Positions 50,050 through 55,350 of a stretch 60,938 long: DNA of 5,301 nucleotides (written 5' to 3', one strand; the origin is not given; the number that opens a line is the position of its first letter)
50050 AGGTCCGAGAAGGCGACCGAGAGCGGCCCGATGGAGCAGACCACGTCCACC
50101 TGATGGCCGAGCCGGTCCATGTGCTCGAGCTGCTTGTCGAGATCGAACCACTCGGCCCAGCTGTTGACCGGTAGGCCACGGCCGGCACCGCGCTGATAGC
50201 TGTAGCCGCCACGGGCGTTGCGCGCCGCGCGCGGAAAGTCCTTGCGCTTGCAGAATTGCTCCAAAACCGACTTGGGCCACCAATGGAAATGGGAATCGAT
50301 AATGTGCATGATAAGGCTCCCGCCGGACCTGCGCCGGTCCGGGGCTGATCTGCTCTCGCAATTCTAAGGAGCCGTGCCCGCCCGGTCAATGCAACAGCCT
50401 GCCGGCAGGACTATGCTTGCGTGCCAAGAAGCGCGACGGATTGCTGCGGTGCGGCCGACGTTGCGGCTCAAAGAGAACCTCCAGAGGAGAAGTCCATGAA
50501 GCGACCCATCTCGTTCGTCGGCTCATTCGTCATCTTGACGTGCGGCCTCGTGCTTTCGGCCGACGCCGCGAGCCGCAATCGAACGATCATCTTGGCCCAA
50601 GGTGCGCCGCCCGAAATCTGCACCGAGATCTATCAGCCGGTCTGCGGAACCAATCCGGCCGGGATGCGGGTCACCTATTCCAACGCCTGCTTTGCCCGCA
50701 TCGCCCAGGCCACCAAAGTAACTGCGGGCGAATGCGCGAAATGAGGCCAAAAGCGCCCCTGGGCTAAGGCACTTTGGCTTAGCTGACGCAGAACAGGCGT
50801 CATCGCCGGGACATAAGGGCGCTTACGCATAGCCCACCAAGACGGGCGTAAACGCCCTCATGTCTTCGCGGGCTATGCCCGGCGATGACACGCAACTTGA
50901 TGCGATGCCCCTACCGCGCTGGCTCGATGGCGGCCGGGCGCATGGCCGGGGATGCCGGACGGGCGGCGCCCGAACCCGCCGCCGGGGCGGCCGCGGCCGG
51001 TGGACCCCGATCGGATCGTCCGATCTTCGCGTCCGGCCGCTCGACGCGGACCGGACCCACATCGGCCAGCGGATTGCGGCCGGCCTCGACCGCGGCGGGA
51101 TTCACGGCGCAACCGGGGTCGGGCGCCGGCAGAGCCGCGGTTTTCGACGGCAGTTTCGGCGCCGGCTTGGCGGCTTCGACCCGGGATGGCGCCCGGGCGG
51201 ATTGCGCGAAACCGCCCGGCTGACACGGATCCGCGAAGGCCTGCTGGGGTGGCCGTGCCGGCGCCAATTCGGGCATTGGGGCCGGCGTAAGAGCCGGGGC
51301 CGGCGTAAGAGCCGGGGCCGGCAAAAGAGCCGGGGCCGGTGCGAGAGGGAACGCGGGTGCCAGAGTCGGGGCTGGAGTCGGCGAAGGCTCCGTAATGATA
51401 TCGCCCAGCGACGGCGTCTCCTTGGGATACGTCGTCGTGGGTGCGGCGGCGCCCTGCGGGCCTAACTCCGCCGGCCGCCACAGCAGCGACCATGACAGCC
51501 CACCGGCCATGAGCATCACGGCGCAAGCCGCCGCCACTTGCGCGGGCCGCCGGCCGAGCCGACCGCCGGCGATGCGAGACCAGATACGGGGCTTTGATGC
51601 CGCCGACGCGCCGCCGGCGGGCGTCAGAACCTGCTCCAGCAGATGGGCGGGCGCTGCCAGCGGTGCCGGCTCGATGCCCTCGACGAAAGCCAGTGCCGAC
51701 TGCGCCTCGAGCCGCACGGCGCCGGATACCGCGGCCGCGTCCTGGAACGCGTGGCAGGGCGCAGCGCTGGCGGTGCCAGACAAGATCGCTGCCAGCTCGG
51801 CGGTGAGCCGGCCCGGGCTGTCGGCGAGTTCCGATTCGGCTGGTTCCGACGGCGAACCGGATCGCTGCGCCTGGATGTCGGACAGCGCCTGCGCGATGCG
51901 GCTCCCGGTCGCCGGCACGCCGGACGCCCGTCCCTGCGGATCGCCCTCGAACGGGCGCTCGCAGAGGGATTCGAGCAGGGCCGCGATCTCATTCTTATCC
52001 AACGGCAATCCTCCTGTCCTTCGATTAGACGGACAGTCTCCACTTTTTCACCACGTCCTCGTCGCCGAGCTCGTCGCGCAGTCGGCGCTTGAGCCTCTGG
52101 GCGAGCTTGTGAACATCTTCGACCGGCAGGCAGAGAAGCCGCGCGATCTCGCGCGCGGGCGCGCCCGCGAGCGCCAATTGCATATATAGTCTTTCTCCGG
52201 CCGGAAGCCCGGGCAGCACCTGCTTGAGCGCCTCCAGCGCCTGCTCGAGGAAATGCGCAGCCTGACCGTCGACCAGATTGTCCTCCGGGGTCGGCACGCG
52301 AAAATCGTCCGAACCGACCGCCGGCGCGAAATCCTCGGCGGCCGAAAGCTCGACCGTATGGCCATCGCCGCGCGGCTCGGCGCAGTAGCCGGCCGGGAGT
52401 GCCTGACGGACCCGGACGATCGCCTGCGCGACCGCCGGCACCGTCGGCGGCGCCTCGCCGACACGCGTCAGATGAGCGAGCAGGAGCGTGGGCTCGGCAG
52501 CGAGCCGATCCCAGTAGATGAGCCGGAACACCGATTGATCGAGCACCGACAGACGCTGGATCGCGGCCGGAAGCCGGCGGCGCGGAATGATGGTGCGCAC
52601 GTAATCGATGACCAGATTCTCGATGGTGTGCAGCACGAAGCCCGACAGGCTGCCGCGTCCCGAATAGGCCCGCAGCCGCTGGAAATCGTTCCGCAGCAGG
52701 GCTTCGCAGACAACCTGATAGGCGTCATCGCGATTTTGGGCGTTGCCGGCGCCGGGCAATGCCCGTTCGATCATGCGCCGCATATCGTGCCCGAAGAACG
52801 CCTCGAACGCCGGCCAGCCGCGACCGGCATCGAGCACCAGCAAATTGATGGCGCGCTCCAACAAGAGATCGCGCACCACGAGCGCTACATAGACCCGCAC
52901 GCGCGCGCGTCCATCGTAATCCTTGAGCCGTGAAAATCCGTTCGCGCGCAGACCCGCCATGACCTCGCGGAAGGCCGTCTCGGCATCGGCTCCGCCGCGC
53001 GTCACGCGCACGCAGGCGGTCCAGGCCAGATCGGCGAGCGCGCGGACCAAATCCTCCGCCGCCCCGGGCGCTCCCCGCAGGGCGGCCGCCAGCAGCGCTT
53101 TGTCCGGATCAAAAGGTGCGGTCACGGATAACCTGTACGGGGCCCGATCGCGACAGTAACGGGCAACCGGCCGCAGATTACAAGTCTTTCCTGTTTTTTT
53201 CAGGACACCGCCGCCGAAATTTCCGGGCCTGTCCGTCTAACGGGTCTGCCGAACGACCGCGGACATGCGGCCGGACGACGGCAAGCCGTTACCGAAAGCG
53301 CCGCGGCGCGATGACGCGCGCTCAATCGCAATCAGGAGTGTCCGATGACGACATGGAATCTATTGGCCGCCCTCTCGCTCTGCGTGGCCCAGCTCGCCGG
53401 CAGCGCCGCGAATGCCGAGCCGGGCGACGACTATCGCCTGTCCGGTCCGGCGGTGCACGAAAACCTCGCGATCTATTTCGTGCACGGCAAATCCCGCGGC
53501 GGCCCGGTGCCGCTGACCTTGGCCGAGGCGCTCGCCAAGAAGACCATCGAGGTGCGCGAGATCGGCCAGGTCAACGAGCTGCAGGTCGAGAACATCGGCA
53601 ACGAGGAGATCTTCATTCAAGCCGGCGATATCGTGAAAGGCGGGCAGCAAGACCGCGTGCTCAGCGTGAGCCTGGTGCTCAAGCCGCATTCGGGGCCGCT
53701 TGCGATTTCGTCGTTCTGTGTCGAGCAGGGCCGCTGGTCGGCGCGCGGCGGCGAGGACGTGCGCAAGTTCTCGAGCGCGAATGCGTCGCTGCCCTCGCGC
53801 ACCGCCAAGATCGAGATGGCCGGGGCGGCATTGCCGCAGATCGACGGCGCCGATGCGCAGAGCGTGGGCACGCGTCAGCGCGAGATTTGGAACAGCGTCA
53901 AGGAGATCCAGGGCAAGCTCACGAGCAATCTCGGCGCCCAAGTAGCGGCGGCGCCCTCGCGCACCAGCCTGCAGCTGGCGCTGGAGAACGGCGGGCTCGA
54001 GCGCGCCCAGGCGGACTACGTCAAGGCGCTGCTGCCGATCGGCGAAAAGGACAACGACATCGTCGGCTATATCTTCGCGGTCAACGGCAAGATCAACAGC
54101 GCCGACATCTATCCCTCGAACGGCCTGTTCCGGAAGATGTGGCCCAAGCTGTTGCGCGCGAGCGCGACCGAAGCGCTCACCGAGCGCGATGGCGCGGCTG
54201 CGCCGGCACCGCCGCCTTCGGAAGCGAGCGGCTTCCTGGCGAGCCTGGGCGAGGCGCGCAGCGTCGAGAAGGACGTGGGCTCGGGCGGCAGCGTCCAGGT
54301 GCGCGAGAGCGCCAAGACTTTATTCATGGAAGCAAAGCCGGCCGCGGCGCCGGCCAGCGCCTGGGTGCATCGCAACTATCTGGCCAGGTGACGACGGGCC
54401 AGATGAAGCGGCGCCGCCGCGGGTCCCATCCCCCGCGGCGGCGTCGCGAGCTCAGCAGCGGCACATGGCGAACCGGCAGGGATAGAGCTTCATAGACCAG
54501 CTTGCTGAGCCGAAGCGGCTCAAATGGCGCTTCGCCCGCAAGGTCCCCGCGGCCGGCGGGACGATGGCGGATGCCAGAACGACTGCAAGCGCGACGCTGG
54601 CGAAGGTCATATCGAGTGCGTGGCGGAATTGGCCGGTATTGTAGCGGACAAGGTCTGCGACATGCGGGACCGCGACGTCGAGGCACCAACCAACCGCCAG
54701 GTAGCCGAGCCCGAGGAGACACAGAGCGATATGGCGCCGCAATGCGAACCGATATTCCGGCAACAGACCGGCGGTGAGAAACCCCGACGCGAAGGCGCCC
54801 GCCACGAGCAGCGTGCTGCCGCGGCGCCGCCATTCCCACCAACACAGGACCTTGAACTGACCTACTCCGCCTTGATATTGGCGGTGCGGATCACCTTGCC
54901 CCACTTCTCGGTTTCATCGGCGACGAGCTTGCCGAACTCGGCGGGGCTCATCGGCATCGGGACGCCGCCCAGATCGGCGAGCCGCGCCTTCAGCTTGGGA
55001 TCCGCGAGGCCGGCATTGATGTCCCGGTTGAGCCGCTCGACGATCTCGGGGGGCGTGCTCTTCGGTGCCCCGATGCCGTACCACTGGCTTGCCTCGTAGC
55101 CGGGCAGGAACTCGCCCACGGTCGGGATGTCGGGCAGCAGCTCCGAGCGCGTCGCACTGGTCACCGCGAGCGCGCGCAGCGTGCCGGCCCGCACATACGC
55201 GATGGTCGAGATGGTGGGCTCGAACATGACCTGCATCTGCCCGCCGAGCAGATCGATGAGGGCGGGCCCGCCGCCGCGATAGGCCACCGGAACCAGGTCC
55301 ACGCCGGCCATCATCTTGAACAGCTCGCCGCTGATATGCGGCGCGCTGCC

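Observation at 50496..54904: Candidate undescribed envelope-signalling module: oversized sigma protein, non-ZAS membrane partner and a divergent secreted ARPP-1/DUF6569-like protein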

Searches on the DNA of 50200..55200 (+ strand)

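Call 66: search_rna_families(source=window, start=50200, end=55200, threshold=evalue, max_evalue=1)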
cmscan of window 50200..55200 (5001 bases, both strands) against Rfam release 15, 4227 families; matches with E-value up to 1: 2.
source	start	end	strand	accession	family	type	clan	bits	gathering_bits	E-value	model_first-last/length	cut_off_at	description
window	54372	54449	+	RF02791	CcsR1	Gene; sRNA;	-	25.5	65.3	0.0042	1-83/83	no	Conserved CCUCCUCCC motif stress-induced RNA 1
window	54847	54968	-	RF00062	HgcC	Gene;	-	17.5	50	0.95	1-130/130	no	HgcC family RNA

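Call 77: search_dna_similar(query=window:50400-54500:+, collection=plasmids, mode=near, max_rows=5)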
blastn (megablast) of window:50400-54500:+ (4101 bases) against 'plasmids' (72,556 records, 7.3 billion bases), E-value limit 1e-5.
No match.

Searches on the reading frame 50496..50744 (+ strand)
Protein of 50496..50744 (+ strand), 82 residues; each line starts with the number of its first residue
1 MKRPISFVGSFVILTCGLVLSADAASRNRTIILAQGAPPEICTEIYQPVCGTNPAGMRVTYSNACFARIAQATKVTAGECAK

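Call 3: search_protein_families(library=pfam, proteins=[window:50496-50744:+], max_evalue=1)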
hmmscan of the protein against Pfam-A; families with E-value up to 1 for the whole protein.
window:50496-50744:+ (82 aa): 2 families
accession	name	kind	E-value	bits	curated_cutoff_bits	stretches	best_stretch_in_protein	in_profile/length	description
PF00050.26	Kazal_1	-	2.1e-06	28.1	21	1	40-66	6-29/49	Kazal-type serine protease inhibitor domain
PF07648.20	Kazal_2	-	1.8e-05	25.2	22.8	1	39-76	3-40/48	Kazal-type serine protease inhibitor domain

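Call 4: search_protein_families(library=ncbifam, proteins=[window:50496-50744:+], max_evalue=1)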
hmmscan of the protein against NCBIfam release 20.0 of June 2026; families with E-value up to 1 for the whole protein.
window:50496-50744:+ (82 aa): 1 family
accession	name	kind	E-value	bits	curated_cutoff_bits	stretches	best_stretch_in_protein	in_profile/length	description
NF011720.0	PRK15173.1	subfamily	0.17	10.8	420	1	9-50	193-232/343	peptidase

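Call 76: search_protein_families(library=padloc, proteins=[window:50496-50744:+], max_evalue=0.1)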
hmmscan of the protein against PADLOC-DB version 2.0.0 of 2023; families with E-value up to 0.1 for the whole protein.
window:50496-50744:+ (82 aa): 0 families

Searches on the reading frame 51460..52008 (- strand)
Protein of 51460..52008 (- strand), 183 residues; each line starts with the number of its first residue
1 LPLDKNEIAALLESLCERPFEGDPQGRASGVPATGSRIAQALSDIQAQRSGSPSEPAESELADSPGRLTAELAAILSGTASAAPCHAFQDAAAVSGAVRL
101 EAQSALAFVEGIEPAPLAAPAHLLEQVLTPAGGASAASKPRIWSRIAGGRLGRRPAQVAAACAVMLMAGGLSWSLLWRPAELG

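Call 74: search_solved_structures(query=A3, max_evalue=10, show_alignments=2)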
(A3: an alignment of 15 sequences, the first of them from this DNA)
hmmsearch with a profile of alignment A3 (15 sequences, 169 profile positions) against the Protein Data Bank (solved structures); distinct sequences matched with E-value up to 10: 0.

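Call 75: search_protein_families(library=pfam, alignment_id=A3, max_evalue=1)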
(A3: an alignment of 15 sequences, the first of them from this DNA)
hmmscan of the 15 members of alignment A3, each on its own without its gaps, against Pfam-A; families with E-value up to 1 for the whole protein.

A. member 1, seq(183 aa): 0 families

B. families by the number of members that match (of 15 scanned): 8 families
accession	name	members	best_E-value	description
PF13490.11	zf-HC2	1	0.0096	Putative zinc-finger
PF09407.15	AbiEi_1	1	0.022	AbiEi antitoxin C-terminal domain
PF10724.14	DUF2516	1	0.053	Protein of unknown function (DUF2516)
PF20121.4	DUF6511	1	0.083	Family of unknown function (DUF6511)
PF21334.2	ATPD_C_fung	1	0.096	Fungal epsilon subunit of F1F0-ATP synthase C-terminal domain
PF19627.4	ADNP_N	1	0.14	Activity-dependent neuroprotector homeobox protein N-terminal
PF07793.16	DUF1631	1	0.48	Protein of unknown function (DUF1631)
PF23866.1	DUF7224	1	0.56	Domain of unknown function (DUF7224)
